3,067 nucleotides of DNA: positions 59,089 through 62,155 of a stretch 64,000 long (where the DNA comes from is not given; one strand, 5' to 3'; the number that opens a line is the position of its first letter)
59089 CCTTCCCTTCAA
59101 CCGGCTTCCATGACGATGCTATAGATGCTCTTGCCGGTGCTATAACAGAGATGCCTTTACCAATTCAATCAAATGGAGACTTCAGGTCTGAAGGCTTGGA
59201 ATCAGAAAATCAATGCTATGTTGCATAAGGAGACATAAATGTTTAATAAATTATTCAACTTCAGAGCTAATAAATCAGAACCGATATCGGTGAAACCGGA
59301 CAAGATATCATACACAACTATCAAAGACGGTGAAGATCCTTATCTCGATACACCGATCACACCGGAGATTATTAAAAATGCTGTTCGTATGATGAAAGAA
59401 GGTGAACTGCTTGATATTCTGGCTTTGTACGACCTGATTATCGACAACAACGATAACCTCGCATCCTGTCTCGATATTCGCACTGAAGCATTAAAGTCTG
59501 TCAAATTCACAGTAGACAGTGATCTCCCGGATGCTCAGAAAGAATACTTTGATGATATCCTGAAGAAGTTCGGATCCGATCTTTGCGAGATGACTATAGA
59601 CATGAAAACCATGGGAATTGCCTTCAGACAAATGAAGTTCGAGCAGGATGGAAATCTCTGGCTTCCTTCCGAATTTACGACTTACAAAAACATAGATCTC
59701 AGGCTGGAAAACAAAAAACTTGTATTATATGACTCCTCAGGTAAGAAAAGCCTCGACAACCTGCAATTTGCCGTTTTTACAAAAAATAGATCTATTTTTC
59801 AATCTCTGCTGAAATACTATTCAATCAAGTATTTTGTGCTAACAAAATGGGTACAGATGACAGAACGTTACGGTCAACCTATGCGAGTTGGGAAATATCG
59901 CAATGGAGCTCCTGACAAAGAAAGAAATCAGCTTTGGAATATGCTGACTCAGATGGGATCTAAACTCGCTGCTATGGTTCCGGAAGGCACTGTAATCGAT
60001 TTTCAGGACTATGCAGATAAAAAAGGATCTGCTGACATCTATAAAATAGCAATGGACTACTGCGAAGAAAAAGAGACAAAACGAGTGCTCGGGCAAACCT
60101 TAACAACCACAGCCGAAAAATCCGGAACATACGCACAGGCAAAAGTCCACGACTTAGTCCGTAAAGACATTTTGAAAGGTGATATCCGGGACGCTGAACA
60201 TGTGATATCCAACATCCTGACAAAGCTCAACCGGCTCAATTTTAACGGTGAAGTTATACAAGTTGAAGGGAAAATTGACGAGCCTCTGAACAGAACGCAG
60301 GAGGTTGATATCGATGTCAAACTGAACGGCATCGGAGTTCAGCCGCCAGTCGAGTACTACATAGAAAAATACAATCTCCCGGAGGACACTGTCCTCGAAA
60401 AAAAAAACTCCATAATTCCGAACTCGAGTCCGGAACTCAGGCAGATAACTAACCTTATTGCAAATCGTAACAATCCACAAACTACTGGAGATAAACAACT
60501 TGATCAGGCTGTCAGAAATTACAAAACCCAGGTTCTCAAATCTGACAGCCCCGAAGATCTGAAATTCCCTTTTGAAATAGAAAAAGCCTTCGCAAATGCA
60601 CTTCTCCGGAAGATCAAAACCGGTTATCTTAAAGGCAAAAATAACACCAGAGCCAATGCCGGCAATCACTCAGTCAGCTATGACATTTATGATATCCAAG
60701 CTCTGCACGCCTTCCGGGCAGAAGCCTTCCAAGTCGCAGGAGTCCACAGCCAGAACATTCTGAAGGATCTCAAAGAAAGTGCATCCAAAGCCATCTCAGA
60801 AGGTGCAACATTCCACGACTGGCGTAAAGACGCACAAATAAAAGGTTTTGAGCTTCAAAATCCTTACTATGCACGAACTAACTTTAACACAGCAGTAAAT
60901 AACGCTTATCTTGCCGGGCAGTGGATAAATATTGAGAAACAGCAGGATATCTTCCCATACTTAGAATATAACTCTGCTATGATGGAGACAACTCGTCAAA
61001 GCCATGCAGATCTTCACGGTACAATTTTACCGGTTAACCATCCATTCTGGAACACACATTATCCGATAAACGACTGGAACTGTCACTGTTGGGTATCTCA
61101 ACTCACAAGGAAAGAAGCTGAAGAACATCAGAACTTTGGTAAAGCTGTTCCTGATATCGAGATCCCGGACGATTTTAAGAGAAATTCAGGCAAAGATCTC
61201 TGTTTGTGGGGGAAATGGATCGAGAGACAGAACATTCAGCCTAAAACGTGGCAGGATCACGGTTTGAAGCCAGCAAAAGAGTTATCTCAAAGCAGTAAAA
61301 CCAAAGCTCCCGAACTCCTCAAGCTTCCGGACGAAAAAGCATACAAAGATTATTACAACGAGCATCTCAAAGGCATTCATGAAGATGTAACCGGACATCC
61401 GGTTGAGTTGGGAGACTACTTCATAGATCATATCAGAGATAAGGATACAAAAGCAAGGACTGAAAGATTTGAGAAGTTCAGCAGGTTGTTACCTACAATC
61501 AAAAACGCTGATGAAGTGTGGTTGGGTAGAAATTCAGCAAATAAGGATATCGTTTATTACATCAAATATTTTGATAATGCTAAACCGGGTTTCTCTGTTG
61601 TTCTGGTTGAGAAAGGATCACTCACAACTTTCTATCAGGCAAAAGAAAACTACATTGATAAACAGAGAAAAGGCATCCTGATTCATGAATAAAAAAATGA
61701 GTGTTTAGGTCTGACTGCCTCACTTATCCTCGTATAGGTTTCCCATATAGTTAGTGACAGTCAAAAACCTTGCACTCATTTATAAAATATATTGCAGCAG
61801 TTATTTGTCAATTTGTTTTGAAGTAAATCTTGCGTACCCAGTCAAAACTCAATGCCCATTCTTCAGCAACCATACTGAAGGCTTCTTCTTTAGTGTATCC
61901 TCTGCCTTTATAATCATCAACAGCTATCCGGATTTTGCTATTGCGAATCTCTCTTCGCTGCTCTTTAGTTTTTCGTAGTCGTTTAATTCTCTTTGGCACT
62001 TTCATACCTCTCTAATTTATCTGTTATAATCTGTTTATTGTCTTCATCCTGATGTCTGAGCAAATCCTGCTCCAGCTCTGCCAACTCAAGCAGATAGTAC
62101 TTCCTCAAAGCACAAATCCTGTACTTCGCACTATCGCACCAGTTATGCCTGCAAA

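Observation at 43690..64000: Prophage combining a Mu-type head/packaging module with a siphovirus tail and an inverted packaging cassette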

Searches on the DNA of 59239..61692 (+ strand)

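Call 74: search_rna_families(sources=[L026, L033, L097, L016, L015, L028], threshold=gathering)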
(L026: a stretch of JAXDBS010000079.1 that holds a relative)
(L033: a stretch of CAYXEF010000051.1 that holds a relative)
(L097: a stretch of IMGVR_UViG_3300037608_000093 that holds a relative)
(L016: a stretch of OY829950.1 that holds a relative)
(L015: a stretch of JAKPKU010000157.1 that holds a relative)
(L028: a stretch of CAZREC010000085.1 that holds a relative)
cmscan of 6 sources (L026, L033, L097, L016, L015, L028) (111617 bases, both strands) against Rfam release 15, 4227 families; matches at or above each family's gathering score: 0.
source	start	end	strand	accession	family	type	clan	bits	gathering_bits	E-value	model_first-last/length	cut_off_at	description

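Call 75: search_rna_families(source=L033, start=12300, end=12560, threshold=evalue, max_evalue=10)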
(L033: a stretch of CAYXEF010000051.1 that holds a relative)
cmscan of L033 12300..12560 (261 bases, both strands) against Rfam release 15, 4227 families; matches with E-value up to 10: 0.
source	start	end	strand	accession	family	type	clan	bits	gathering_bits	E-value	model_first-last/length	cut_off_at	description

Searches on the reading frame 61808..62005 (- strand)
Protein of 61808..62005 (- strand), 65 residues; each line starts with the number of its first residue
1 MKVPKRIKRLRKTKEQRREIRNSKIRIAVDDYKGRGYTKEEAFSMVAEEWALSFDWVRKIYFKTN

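Call 4: search_protein_families(library=pfam, proteins=[window:61808-62005:-], max_evalue=0.01)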
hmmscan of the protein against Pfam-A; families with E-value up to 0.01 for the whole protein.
window:61808-62005:- (65 aa): 0 families

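Call 12: search_protein_families(library=phrogs, proteins=[window:61808-62005:-], max_evalue=0.001)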
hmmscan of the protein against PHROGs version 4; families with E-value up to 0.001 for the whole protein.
window:61808-62005:- (65 aa): 0 families

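Call 87: search_protein_families(library=pfam, alignment_id=A5, max_evalue=1)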
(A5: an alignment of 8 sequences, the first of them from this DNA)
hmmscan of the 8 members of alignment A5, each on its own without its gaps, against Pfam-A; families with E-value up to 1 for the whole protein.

A. member 1, seq(65 aa): 1 family
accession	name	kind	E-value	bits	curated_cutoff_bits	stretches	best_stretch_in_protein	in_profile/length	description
PF11890.14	DUF3410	-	0.42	10.9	31.4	0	7-28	48-69/81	Domain of unknown function (DUF3410)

B. families by the number of members that match (of 8 scanned): 10 families
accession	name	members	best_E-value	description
PF04256.18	DUF434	4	4.3e-05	Protein of unknown function (DUF434)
PF24964.1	DUF7769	3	0.00022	Domain of unknown function (DUF7769)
PF14090.12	HTH_39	1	0.013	Winged helix-turn-helix domain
PF13309.12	HTH_22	1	0.014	HTH domain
PF03701.19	UPF0181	1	0.015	Uncharacterised protein family (UPF0181)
PF24029.1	DUF7340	1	0.025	Domain of unknown function (DUF7340)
PF19417.4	RnlA_toxin_N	1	0.027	RNase LS, bacterial toxin N-terminal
PF02536.19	mTERF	1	0.056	mTERF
PF00677.23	Lum_binding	1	0.074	Lumazine binding domain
PF11890.14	DUF3410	1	0.42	Domain of unknown function (DUF3410)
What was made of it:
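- On Mor/C family late activators: Pfam gives only weak DUF434/DUF7769 hits in some members (call 87).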
